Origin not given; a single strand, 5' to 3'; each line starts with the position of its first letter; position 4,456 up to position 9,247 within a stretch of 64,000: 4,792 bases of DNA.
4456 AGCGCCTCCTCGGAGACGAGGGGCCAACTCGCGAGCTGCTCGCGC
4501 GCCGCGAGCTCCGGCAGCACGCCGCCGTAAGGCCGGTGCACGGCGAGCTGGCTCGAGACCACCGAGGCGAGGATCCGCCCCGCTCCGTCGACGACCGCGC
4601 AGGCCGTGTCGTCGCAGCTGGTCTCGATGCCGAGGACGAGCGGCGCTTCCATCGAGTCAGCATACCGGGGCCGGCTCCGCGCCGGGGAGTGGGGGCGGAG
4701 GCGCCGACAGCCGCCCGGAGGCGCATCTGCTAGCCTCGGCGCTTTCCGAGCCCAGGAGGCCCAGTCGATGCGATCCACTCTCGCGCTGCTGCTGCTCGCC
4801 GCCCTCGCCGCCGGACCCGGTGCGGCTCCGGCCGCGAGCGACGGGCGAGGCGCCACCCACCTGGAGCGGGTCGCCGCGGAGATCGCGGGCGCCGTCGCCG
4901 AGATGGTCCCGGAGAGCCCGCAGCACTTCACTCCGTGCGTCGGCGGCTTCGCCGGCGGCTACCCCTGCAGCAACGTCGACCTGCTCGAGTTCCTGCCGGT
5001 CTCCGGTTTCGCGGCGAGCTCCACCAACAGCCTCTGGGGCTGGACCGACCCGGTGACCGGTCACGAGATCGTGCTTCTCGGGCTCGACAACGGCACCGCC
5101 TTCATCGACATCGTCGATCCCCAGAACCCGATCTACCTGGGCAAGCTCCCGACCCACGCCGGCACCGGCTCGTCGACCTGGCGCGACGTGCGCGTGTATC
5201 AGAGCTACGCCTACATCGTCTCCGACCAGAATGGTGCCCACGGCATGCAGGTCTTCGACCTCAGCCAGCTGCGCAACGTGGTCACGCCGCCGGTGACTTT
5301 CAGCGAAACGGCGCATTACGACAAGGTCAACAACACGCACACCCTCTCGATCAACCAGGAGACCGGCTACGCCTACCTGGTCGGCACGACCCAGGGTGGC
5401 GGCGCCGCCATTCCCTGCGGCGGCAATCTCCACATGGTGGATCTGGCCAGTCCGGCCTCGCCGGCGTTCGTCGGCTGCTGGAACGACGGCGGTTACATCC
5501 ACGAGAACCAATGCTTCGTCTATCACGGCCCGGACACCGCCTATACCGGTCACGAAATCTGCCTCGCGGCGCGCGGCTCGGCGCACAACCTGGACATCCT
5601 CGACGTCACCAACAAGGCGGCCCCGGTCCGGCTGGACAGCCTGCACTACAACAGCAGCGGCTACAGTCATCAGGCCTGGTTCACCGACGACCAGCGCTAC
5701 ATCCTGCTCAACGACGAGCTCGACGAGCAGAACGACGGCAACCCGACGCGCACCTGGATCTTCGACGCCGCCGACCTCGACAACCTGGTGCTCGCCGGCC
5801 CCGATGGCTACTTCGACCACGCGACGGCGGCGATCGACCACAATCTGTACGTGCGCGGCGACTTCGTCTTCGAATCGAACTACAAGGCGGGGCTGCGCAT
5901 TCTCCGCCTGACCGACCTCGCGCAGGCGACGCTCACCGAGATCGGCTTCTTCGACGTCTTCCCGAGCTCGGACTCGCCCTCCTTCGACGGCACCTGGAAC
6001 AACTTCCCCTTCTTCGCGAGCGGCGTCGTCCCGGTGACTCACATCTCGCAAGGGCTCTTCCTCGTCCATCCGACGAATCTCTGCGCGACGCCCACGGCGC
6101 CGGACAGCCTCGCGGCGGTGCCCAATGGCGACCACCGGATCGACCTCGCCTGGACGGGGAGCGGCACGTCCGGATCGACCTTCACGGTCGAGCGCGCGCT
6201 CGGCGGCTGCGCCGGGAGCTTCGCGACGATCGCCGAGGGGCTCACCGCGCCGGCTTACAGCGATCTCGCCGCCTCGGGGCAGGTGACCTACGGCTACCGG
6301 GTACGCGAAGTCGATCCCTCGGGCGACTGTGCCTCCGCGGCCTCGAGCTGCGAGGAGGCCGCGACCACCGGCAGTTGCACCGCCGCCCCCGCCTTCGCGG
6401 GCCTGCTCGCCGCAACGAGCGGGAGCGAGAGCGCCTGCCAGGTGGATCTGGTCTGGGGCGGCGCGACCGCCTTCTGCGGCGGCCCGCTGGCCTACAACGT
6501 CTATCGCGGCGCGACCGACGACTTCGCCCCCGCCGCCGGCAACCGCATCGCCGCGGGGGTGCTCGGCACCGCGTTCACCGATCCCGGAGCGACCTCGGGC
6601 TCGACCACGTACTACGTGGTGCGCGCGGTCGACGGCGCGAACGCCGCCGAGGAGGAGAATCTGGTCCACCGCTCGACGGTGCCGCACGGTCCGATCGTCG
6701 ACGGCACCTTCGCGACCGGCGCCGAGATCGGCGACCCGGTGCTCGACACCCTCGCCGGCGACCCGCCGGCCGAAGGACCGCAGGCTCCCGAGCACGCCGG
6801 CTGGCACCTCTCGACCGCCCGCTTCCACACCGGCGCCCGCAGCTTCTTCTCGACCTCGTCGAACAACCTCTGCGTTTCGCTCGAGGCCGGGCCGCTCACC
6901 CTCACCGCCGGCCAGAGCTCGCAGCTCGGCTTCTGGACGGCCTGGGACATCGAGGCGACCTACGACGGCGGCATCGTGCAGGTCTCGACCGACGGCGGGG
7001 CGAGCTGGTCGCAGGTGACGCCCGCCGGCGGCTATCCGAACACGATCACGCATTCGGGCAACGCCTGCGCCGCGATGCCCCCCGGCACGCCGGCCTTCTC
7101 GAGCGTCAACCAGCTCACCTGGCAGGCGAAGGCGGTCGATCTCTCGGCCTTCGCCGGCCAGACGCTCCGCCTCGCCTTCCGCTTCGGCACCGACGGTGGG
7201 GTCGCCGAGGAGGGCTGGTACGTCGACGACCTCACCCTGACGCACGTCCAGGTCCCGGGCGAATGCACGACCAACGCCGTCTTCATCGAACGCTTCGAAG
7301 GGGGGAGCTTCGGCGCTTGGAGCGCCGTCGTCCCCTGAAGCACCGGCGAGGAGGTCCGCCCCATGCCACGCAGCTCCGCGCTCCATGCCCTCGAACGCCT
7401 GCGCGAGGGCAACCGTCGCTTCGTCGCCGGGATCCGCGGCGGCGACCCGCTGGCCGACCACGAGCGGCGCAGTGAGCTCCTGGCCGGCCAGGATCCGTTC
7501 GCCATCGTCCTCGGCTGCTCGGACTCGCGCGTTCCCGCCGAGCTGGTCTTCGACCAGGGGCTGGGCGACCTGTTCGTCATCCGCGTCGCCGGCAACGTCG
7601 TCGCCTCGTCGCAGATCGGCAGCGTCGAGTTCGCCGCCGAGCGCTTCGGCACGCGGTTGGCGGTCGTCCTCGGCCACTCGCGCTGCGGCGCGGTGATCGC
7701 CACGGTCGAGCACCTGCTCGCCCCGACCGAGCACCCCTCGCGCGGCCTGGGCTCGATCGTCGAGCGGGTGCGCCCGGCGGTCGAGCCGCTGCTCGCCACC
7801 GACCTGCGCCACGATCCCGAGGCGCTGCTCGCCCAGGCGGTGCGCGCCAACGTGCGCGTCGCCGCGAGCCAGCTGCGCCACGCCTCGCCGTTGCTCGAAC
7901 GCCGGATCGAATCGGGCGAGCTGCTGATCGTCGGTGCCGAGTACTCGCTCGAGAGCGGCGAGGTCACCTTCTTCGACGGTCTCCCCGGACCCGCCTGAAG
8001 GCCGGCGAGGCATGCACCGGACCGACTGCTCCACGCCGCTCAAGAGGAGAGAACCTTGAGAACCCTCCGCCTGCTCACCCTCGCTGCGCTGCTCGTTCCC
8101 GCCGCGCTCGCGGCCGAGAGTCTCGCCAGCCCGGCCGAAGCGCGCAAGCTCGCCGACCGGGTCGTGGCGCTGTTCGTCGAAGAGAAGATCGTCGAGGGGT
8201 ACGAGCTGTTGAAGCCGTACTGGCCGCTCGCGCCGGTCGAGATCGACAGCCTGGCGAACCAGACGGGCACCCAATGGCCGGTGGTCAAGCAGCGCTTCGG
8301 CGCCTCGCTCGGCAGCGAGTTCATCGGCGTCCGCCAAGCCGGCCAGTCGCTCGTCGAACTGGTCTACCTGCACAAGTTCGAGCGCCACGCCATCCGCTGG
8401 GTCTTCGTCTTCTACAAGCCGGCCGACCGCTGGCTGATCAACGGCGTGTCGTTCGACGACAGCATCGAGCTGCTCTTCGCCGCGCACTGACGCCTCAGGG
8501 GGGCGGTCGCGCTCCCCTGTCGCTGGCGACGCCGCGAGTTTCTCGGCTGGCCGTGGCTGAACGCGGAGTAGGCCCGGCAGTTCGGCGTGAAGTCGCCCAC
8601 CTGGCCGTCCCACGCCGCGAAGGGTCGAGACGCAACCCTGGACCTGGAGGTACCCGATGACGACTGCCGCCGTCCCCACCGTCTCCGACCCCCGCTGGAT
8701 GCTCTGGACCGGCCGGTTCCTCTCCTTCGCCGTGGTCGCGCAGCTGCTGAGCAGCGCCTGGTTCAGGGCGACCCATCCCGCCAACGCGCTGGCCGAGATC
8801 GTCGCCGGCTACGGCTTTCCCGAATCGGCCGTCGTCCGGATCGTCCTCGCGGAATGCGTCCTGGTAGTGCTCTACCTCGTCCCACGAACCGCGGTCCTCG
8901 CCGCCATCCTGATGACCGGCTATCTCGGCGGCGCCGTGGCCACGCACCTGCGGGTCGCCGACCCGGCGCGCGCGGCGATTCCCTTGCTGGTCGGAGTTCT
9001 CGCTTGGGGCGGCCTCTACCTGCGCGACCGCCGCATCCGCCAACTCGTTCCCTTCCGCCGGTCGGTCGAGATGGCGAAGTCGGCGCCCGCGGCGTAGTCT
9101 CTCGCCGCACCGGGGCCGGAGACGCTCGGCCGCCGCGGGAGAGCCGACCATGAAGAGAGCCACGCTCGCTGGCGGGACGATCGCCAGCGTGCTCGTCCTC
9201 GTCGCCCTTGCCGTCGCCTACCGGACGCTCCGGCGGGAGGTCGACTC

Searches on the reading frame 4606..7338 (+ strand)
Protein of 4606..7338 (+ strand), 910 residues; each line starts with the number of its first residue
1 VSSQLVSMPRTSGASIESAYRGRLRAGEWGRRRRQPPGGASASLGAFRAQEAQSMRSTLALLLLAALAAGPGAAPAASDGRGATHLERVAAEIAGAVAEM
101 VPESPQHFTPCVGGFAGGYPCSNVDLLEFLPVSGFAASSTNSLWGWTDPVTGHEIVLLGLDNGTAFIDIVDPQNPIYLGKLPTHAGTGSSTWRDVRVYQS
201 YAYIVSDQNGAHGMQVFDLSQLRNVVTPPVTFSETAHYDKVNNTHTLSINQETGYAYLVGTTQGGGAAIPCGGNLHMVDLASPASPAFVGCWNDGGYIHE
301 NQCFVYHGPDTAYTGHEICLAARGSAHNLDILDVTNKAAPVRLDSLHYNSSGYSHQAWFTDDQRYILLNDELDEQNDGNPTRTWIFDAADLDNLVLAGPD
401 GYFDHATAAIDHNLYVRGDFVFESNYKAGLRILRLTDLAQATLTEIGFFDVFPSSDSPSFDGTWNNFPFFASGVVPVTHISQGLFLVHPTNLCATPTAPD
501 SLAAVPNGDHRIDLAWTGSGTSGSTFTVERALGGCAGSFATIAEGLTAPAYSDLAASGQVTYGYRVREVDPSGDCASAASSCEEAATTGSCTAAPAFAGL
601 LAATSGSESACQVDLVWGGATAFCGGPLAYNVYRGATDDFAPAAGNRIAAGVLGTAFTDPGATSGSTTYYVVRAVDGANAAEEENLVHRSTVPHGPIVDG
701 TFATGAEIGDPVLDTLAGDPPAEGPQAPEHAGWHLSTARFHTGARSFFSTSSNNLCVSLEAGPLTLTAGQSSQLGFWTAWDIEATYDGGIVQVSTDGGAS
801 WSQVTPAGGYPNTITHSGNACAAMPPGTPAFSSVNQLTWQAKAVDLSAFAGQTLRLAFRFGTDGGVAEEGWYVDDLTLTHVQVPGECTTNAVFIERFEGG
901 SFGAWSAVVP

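Call 29: search_protein_families(library=pfam, proteins=[window:4606-7338:+], max_evalue=0.0001)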
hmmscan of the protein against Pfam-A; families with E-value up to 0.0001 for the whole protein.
window:4606-7338:+ (910 aa): 1 family
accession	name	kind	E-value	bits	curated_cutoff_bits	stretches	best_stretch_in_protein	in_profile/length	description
PF20773.4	InhA-like_MAM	-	7.3e-21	75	26.9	1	741-879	35-163/191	Immune inhibitor A-like, MAM domain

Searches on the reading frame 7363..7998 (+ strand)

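Call 29: search_protein_families(library=pfam, proteins=[window:7363-7998:+], max_evalue=0.0001)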
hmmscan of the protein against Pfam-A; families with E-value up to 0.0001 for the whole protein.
window:7363-7998:+ (211 aa): 1 family
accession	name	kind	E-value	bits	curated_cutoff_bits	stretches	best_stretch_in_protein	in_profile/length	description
PF00484.24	Pro_CA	-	2e-37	129.3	25.7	1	47-201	1-156/156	Carbonic anhydrase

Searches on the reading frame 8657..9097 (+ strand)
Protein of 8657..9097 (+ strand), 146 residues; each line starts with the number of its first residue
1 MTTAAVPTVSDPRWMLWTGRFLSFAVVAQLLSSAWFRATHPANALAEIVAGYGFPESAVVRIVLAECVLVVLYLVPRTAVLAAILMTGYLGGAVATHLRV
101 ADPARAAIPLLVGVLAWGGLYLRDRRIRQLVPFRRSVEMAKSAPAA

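Call 31: search_protein_families(library=pfam, proteins=[window:8657-9097:+], max_evalue=0.0001)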
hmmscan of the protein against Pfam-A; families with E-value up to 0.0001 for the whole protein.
window:8657-9097:+ (146 aa): 1 family
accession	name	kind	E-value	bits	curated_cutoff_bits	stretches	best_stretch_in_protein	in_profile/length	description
PF13564.11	DoxX_2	-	1.7e-12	47.8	26.3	1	22-118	2-102/103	DoxX-like family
